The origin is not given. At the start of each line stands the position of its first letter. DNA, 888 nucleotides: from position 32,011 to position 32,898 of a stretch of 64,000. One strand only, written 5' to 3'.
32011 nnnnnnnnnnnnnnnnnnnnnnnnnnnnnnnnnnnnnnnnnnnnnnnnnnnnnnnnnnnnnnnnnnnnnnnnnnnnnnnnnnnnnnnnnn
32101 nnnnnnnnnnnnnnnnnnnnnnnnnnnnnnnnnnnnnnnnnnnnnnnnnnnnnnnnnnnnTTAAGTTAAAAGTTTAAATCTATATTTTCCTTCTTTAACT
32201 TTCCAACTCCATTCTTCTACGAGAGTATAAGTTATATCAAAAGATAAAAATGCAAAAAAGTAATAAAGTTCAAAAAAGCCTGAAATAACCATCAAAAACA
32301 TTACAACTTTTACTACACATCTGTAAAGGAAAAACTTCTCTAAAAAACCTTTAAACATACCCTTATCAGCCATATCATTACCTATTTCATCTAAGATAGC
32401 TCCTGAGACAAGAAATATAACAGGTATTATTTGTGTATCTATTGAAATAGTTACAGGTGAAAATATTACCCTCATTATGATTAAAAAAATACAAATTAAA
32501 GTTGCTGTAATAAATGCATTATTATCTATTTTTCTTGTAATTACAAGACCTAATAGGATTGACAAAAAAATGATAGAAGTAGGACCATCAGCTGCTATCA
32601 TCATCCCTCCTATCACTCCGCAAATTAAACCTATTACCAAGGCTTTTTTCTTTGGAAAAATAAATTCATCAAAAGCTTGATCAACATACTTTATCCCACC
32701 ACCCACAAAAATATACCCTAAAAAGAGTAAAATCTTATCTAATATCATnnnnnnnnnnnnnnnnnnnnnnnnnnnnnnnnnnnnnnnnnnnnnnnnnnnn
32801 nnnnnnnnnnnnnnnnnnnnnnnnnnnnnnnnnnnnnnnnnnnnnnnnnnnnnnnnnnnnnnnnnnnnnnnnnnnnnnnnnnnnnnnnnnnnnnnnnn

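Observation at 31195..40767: Signalling-bracketed isoprenoid reductase array: candidate sensor-controlled membrane remodelling system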

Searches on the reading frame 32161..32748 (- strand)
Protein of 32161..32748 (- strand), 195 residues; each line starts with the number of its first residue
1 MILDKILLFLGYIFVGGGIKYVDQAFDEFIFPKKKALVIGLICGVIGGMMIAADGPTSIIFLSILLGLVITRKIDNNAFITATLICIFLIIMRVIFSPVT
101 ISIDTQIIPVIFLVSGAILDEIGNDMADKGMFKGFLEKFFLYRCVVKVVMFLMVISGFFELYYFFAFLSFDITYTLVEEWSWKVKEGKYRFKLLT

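Call 3: search_protein_families(library=pfam, proteins=[window:32161-32748:-], max_evalue=0.01)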
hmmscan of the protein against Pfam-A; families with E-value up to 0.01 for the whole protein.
window:32161-32748:- (195 aa): 0 families

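Call 4: search_protein_families(library=ncbifam, proteins=[window:32161-32748:-], max_evalue=0.01)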
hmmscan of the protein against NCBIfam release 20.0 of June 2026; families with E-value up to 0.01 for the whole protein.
window:32161-32748:- (195 aa): 0 families

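Call 12: search_protein_families(library=pfam, proteins=[window:32161-32748:-], max_evalue=10)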
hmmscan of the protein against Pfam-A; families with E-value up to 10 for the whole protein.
window:32161-32748:- (195 aa): 0 families

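Call 30: find_homologous_proteins(query=window:32161-32748:-, max_evalue=0.001)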
Query window:32161-32748:- (195 aa): 5 proteins with E <= 0.001 among 549 candidates.
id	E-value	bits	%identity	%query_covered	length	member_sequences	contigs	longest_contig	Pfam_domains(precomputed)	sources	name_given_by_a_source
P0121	3.1e-117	408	100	100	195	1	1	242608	-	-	-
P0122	9.6e-53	197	51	93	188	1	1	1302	-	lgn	-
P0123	9.5e-34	135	43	89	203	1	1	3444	-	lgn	-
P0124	1.1e-33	135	39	96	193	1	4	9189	-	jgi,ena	-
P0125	2.4e-25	108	38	92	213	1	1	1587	-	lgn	-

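Call 36: search_solved_structures(query=A3, max_evalue=10, show_alignments=2)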
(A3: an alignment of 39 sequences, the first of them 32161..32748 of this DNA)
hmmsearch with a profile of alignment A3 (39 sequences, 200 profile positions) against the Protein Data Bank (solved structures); distinct sequences matched with E-value up to 10: 0.

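Call 49: predict_structure(alignment_id=A5)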
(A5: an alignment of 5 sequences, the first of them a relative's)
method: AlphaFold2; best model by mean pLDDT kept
length: 195 residues; sequences in the alignment: 5
mean_pLDDT: 87.8   pTM: 0.83
mean pLDDT of the five models: 87.8, 87.5, 85.0, 84.1, 83.8
residues with pLDDT >= 90: 119; 70-90: 63; 50-70: 9; < 50: 4
segments of 3 or more residues with pLDDT < 50: 192-195
pLDDT, mean of each block of 10 residues (from residue 1): 91 95 90 94 95 90 93 89 92 79 77 94 83 79 86 94 96 92 80 45
secondary structure, 60 per line:
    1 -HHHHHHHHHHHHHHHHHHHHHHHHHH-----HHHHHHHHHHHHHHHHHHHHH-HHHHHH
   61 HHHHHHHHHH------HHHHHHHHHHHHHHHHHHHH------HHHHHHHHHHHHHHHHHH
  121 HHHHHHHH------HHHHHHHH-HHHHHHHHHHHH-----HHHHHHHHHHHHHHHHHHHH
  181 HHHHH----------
elements in order: H2-27 H33-53 H55-70 H77-96 H103-128 H135-142 H144-155 H161-185

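Call 52: fold_search(model_id=the predicted structure, library=pdb)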
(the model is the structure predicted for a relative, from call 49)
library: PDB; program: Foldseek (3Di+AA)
matches with E <= 10: 156; with E <= 0.001: 0
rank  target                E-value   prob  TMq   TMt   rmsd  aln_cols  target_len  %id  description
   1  5e1j                  1.4e+00  0.09  0.21  0.09  18.2       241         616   17  Structure of voltage-gated two-pore channel TPC1 from Arabidopsis thaliana (released 2015-12-16)
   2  9u6k_N                1.5e+00  0.11  0.20  0.14  19.9       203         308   13  Cryo-EM structure of the Vo domain of V/A-ATPase under pmf condition, State3B (released 2025-10-29)
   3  9qsx_A                1.6e+00  0.08  0.19  0.16  19.3       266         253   10  Cryo-EM structure of aquaporin 3 at pH 8.0 (released 2026-02-18)
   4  9s6s_A                1.9e+00  0.16  0.28  0.13  12.1       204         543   10  Ternary cryo-EM structure of human ALG9 with Dol25-PP-GlcNAc2Man6, Dol25-P-Man and Fab (released 2026-03-18)
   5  9u6g_N                1.9e+00  0.10  0.22  0.15  18.1       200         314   13  Cryo-EM structure of the Vo domain of V/A-ATPase in liposomes, state1 (released 2025-10-29)
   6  5bn2                  2.0e+00  0.07  0.19  0.16  17.8       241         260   12  Room Temperature Structure of Pichia pastoris aquaporin at 1.3 A (released 2016-06-29)
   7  8xqa_A                2.1e+00  0.07  0.20  0.10  17.7       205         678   12  Structure of the sea urchin spSLC9C1 in state-3 w/ cAMP dimer (released 2024-07-17)
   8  8a7l                  2.2e+00  0.07  0.19  0.13  16.4       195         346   12  PcIDS1 in complex with Mg2+, GPP, and ZOL (released 2023-05-31)
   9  8voz_A                2.3e+00  0.08  0.23  0.11  24.7       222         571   17  Cryo-EM structure of the ABC transporter PCAT1 cysteine-free core bound with MgADP and substrate (released 2024-10-30)
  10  9qsx_D                2.3e+00  0.06  0.20  0.16  18.9       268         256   11  Cryo-EM structure of aquaporin 3 at pH 8.0 (released 2026-02-18)
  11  8t03_A                2.4e+00  0.12  0.23  0.22  16.0       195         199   14  Structure of mouse Myomaker bound to Fab18G7 in detergent (released 2023-09-27)
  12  8pdu_A                2.7e+00  0.08  0.23  0.08  12.6       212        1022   10  cGMP-bound SpSLC9C1 in lipid nanodiscs, dimer (released 2023-11-08)
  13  5zug_A                2.7e+00  0.07  0.19  0.20  16.1       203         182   14  Structure of the bacterial acetate channel SatP (released 2018-11-21)
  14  5xj7                  2.8e+00  0.13  0.29  0.29  13.8       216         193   12  Crystal structure of PlsY (YgiH), an integral membrane glycerol 3-phosphate acyltransferase - the acyl phosphate form (released 2017-12-06)
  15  3bu8_A                2.8e+00  0.07  0.21  0.20  16.7       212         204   10  Crystal Structure of TRF2 TRFH domain and TIN2 peptide complex (released 2008-02-19)
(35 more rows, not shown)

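Call 58: search_protein_representatives(alignment_id=A5)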
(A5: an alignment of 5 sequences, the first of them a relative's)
Query: 5 sequences, 195 profile positions. Proteins with E-value up to 0.001 (for the whole library): 452; up to 1e-10: 255; up to 1e-30: 84. The best 150 are listed.
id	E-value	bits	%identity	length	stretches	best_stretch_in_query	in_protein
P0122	1.4e-84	298.9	-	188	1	2-188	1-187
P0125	2.4e-80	285.0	-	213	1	2-194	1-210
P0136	6.8e-63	228.1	-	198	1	4-190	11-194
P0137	1.4e-56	207.5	-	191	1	3-193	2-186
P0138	3.2e-56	206.3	-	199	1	2-189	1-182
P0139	3.2e-55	203.0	-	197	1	4-182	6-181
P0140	1.1e-54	201.3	-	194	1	3-184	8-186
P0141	3.6e-51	189.8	-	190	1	7-193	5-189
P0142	4.8e-50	186.2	-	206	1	3-185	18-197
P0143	6.7e-50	185.7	-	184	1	5-184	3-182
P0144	2.0e-49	184.1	-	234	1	3-188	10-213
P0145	2.9e-47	177.1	-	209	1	4-186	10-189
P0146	2.9e-46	173.8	-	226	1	4-188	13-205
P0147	3.2e-46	173.7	-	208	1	4-193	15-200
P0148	4.6e-46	173.2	-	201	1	3-183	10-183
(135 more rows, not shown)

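Call 59: search_protein_families(library=pfam, alignment_id=A3, max_evalue=1)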
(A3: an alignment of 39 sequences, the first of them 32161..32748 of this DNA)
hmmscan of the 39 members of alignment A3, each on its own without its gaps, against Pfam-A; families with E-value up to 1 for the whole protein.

A. member 1, window:32161-32748:- (195 aa): 0 families

B. families by the number of members that match (of 39 scanned): 30 families (the first 25 are shown)
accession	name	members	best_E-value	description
PF04515.18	Choline_transpo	2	0.0018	Plasma-membrane choline transporter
PF01694.28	Rhomboid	2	0.031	Rhomboid domain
PF11120.13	CBP_BcsF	2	0.31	Cellulose biosynthesis protein BcsF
PF04178.18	Got1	1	0.00083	Got1/Sft2-like family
PF11992.13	TgpA_N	1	0.0016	TgpA N-terminal domain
PF02460.24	Patched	1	0.0045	Patched SSD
PF04930.20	FUN14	1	0.011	FUN14 family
PF18513.6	Pro_sub2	1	0.023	Prodomain subtilisin 2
PF20976.2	Pop8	1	0.055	Ribonucleases P/MRP protein subunit Pop8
PF09973.14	DUF2208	1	0.068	Predicted membrane protein (DUF2208)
PF06127.16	Mpo1-like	1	0.071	2-hydroxy-palmitic acid dioxygenase Mpo1-like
PF05569.17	Peptidase_M56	1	0.072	BlaR1 peptidase M56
PF02507.20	PSI_PsaF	1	0.075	Photosystem I reaction centre subunit III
PF11874.13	DUF3394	1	0.11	Domain of unknown function (DUF3394)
PF03954.19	Lectin_N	1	0.22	Hepatic lectin, N-terminal domain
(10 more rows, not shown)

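Call 83: find_related_loci(query=A3, collection=metagenome_contigs, flank=8000)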
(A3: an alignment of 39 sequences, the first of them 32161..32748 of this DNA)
Query A3 (195 aa) in metagenome_contigs; peptide patterns used: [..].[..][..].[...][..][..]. (x = any residue, [..] = any of these).
372 stretches matched a pattern; 296 encode a relative of the query (tblastn E <= 1e-3); the best 80 are kept; 80 distinct loci.
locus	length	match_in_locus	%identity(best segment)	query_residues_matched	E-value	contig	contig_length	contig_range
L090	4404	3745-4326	41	1-185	1e-38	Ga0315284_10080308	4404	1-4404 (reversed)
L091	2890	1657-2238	41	1-185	1e-38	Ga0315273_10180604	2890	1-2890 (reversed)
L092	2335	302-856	39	3-190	3e-36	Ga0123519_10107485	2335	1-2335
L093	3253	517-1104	37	1-185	1e-35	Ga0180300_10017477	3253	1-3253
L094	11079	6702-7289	38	1-185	2e-35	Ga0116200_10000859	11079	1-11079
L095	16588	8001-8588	38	1-185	2e-35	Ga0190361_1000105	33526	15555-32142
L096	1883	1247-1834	37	1-185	2e-35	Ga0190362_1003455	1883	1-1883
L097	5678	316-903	38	1-185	2e-34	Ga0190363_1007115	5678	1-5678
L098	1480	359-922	37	7-185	4e-34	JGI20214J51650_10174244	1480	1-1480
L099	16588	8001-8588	37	1-185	1e-33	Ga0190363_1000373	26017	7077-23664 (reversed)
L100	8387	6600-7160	38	10-185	2e-33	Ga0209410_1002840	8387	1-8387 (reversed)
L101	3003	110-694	38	2-186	3e-33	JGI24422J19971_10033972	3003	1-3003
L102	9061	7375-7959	38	2-186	8e-33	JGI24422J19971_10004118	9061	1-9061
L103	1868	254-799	39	11-185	4e-33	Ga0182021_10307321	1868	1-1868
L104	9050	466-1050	38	2-186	8e-33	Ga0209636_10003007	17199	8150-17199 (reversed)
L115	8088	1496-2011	33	12-186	5e-29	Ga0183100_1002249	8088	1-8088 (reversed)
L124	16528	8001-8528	34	7-186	7e-28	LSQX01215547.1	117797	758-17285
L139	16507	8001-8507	33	12-183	9e-27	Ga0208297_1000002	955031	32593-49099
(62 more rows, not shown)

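Call 87: search_protein_families(library=pfam, proteins=[L139:3809-5581:-, L139:3175-3807:-, L115:668-1282:-, L124:10055-11542:+, L139:10787-11581:+, L124:6911-7747:-, L124:5253-6257:-, L124:3775-5115:-, L139:8566-9411:-, L124:11500-12672:-], max_evalue=0.0001)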
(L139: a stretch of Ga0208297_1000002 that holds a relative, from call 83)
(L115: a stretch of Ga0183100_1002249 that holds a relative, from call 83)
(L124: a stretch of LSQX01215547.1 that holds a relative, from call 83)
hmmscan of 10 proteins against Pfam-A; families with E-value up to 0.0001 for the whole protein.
L139:3809-5581:- (590 aa): 1 family
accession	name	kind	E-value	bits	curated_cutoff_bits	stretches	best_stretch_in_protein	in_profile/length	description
PF09826.15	Beta_propel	-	4.3e-120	402.3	22.4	1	77-566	1-494/495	Beta propeller domain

L139:3175-3807:- (210 aa): 10 families
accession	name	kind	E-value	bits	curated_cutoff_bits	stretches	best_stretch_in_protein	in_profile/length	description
PF12840.13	HTH_20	-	8.4e-14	51.7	27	1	30-77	1-49/51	Helix-turn-helix domain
PF01022.26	HTH_5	-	2.3e-13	50.2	22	1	33-76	2-45/47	Bacterial regulatory protein, arsR family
PF09339.16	HTH_IclR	-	6e-09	36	22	1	36-78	6-50/52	IclR helix-turn-helix domain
PF12802.13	MarR_2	-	6.5e-09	36.3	27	1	34-81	6-55/61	MarR family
PF13412.12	HTH_24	-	8e-09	35.4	21.9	1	33-76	3-47/48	Winged helix-turn-helix DNA-binding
PF25213.1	HVO_A0261_N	-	2.5e-08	34.1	35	1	28-82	6-59/86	HVO_A0261 N-terminal domain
PF01047.28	MarR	-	4.9e-07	30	24.6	1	43-82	14-53/59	MarR family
PF25212.1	HVO_A0114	-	6.5e-07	29.5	27.6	1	26-82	15-72/84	HVO_A0114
PF08279.18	HTH_11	-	2.4e-06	27.8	25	1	36-80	3-49/55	HTH domain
PF24038.1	DUF7347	-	7.5e-05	23.3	27.6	0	29-82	7-63/77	Domain of unknown function (DUF7347)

L115:668-1282:- (204 aa): 1 family
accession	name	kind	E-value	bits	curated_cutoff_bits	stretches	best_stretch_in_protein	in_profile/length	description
PF02245.21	Pur_DNA_glyco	-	1e-61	207.9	27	1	8-195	1-181/181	Methylpurine-DNA glycosylase (MPG)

L124:10055-11542:+ (495 aa): 2 families
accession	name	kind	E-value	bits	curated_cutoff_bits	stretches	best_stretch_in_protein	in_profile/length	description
PF13520.12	AA_permease_2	-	8.9e-53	180.2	27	1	26-425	1-402/427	Amino acid permease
PF00324.27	AA_permease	-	1.9e-35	122.9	24.6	1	34-431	5-419/470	Amino acid permease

L139:10787-11581:+ (264 aa): 2 families
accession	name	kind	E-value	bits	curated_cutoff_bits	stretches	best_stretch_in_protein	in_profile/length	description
PF02678.22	Pirin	-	2.8e-28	98.5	26.1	1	42-150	5-107/108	Pirin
PF17954.7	Pirin_C_2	-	3.7e-07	30.7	22.9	1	179-259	2-86/86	Quercetinase C-terminal cupin domain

L124:6911-7747:- (278 aa): 0 families

L124:5253-6257:- (334 aa): 1 family
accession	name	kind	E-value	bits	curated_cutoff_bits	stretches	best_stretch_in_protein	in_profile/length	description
PF01208.23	URO-D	-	4.1e-77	260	23.9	1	3-334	2-344/346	Uroporphyrinogen decarboxylase (URO-D)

L124:3775-5115:- (446 aa): 1 family
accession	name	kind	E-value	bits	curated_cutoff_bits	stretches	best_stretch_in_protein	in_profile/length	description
PF02469.27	Fasciclin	-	1.1e-92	307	22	3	49-168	2-123/123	Fasciclin domain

L139:8566-9411:- (281 aa): 0 families

L124:11500-12672:- (390 aa): 0 families
